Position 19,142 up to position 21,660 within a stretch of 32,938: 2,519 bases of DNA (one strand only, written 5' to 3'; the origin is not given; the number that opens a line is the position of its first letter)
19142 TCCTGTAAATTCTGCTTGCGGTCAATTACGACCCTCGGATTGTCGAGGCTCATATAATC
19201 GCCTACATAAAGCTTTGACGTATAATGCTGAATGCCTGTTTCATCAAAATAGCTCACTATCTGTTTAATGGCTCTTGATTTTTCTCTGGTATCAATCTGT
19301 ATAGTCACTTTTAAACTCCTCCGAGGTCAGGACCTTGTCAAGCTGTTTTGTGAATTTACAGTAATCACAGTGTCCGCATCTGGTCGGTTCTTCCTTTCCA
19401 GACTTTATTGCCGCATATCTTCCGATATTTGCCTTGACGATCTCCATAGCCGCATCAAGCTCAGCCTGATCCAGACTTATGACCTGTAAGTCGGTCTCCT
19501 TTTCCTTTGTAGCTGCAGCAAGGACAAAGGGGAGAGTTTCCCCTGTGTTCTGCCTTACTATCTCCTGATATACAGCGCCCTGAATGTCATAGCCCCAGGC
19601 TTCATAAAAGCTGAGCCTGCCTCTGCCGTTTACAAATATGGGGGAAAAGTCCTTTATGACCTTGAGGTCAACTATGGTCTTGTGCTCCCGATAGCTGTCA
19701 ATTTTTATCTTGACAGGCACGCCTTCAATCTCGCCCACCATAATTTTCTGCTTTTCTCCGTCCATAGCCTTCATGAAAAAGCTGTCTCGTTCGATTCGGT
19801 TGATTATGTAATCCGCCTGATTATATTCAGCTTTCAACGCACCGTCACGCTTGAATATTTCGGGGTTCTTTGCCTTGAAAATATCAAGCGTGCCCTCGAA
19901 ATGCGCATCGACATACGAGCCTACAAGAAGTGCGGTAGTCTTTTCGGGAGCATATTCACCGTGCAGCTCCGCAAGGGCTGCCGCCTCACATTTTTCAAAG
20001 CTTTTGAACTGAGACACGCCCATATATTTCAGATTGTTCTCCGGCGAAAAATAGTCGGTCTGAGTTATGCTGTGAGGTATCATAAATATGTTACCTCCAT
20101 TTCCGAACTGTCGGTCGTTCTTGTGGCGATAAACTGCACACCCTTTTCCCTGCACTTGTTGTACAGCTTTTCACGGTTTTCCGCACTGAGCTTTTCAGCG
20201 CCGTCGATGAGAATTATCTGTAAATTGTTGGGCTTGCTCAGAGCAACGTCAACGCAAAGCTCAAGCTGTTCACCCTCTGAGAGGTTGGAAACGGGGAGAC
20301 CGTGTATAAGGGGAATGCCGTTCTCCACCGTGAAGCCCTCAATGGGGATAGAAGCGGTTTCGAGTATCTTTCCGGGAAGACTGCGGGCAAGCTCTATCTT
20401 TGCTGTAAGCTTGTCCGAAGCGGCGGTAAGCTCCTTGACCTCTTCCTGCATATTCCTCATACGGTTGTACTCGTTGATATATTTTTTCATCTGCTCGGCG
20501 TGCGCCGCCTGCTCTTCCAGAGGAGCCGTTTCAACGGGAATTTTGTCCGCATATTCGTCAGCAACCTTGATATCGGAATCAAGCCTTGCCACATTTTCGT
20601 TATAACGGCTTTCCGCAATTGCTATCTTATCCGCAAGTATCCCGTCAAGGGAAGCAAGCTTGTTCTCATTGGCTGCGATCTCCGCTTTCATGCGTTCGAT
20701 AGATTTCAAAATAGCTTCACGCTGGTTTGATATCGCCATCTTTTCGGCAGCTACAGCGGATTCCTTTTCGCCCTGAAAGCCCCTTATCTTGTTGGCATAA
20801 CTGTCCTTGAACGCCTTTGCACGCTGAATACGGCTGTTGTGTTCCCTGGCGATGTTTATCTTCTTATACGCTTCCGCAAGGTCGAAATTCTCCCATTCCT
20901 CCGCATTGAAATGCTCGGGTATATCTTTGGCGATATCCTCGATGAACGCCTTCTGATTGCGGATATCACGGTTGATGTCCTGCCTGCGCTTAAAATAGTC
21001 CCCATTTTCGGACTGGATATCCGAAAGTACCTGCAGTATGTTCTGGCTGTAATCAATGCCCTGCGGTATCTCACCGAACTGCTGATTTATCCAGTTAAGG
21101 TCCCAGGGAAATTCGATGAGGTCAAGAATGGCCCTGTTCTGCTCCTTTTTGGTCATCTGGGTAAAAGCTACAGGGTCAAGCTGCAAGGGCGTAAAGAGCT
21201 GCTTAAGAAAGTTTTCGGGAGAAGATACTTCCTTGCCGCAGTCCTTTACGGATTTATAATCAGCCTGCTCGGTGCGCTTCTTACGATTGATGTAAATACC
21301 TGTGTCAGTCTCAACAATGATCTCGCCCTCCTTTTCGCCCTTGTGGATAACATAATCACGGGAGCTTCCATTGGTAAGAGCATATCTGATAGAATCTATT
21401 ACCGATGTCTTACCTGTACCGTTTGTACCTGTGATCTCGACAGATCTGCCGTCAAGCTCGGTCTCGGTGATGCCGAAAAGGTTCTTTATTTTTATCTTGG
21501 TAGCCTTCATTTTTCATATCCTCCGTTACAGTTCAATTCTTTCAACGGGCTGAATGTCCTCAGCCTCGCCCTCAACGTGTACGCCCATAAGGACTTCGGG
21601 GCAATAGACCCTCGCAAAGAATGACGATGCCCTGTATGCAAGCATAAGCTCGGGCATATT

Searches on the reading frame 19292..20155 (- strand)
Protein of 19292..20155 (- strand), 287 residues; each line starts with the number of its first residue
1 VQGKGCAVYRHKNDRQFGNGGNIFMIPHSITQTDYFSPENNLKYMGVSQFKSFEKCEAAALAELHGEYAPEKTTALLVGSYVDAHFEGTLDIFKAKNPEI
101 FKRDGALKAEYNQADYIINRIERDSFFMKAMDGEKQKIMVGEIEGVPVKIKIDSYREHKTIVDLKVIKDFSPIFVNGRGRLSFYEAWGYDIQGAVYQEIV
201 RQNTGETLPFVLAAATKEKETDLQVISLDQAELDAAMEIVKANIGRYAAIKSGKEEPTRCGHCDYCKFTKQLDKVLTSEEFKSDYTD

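Call 47: search_protein_families(library=pfam, proteins=[window:19292-20155:-], max_evalue=0.001)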
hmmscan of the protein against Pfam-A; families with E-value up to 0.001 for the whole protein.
window:19292-20155:- (287 aa): 1 family
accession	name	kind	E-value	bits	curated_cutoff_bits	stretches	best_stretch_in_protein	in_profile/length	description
PF12684.13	DUF3799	-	3.8e-75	253.1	26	1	47-267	2-231/233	PDDEXK-like domain of unknown function (DUF3799)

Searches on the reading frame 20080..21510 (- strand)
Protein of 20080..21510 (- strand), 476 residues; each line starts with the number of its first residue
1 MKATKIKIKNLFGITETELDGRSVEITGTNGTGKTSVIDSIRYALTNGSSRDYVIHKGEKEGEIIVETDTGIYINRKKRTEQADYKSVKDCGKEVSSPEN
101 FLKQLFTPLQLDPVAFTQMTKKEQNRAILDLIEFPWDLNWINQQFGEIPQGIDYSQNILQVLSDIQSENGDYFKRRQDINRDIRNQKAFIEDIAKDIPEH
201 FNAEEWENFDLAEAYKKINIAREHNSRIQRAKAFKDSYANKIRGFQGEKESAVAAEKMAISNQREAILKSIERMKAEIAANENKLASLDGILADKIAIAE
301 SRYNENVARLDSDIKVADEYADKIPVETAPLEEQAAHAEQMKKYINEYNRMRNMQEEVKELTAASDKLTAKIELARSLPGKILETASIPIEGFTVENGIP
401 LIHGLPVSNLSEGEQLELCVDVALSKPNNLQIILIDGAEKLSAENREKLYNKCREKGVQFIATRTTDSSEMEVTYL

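Call 47: search_protein_families(library=pfam, proteins=[window:20080-21510:-], max_evalue=0.001)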
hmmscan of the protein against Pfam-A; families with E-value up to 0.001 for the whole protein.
window:20080-21510:- (476 aa): 4 families
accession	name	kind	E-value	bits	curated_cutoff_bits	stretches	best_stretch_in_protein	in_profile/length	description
PF13476.12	AAA_23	-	7.2e-07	30.5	27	0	5-327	1-155/201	AAA domain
PF02463.25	SMC_N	-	0.00022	21.1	40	0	15-462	18-194/220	RecF/RecN/SMC N terminal domain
PF13401.12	AAA_22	-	0.00033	21.4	27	0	22-115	6-64/130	AAA domain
PF13555.12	AAA_29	-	0.00034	20.7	27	1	18-51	18-52/61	P-loop containing region of AAA domain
